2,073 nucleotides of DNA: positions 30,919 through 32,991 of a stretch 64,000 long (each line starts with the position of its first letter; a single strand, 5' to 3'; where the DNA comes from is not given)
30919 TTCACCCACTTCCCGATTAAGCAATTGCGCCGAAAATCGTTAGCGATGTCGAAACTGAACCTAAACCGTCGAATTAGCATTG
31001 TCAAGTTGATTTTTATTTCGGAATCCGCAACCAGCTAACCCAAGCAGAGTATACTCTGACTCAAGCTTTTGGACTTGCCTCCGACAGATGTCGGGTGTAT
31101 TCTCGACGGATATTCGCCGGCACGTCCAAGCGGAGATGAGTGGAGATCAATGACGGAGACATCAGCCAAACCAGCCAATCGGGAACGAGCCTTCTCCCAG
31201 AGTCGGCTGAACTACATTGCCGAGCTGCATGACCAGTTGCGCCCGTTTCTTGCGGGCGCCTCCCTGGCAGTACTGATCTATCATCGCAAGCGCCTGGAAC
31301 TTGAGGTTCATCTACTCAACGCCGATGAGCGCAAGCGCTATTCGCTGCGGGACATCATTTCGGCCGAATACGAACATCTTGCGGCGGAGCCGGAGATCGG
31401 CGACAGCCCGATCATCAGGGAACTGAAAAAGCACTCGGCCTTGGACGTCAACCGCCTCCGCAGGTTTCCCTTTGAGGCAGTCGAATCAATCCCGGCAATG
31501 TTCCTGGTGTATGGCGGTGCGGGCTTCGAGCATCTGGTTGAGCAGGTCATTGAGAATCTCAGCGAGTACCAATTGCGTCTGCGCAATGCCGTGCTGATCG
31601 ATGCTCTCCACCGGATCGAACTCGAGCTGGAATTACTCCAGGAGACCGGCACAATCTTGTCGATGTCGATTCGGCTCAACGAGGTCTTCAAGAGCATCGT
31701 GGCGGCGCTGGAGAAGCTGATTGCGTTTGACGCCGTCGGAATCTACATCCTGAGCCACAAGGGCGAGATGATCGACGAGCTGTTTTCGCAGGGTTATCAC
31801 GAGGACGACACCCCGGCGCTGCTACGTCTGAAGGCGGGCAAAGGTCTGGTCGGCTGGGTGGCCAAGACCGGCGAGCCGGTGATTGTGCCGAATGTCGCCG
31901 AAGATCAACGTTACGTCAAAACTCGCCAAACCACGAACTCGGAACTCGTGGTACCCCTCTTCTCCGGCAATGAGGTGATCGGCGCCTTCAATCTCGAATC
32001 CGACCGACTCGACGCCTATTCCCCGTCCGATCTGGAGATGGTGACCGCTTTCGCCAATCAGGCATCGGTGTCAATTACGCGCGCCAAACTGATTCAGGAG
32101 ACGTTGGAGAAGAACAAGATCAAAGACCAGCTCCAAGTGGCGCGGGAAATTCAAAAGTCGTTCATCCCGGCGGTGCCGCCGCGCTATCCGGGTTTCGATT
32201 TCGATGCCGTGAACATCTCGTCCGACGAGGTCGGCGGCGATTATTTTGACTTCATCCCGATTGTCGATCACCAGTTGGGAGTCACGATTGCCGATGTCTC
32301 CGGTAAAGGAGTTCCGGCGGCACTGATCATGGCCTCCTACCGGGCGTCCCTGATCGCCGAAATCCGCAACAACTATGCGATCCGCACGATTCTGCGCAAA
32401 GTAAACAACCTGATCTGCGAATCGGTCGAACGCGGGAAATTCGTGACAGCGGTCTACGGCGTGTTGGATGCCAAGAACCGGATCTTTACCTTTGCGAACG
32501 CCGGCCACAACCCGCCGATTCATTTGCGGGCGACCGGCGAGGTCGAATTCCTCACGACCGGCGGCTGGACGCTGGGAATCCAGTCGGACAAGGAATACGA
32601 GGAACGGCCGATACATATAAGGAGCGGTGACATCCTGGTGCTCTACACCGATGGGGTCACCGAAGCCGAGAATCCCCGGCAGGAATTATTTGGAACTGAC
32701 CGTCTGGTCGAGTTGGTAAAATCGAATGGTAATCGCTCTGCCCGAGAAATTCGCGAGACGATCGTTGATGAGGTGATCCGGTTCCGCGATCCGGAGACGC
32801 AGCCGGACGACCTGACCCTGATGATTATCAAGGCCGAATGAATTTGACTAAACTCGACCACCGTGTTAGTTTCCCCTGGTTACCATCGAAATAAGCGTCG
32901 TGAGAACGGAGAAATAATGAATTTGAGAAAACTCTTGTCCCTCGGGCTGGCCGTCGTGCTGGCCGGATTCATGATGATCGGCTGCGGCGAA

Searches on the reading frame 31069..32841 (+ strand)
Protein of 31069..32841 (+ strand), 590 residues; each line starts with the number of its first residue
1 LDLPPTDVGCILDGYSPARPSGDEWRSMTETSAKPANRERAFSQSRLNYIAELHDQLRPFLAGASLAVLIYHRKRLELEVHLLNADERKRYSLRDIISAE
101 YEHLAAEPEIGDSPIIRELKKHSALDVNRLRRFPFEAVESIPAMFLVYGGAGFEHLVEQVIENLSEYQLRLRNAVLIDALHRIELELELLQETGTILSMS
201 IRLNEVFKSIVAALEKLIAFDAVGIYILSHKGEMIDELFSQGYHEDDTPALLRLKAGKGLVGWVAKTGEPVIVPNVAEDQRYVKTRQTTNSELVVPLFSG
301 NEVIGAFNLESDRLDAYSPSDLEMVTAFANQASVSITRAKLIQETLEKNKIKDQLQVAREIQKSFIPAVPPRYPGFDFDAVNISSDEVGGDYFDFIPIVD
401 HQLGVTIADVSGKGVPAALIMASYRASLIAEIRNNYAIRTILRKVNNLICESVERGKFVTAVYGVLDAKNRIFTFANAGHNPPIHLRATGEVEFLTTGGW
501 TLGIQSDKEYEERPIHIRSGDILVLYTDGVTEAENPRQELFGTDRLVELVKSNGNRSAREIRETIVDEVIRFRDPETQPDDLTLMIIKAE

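Call 77: search_protein_families(library=pfam, proteins=[window:31069-32841:+], max_evalue=0.0001)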
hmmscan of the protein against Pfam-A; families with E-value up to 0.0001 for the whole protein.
window:31069-32841:+ (590 aa): 4 families
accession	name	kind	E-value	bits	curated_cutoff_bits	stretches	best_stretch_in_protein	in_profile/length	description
PF07228.17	SpoIIE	-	3.7e-49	167.7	25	1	400-588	2-190/192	Stage II sporulation protein E (SpoIIE)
PF13185.12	GAF_2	-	4.1e-20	72.8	28.6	1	203-336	4-135/136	GAF domain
PF01590.32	GAF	-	1.5e-19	71.2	22.4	1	203-336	2-133/133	GAF domain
PF13492.12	GAF_3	-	9.8e-11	42.6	27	1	204-336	3-127/129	GAF domain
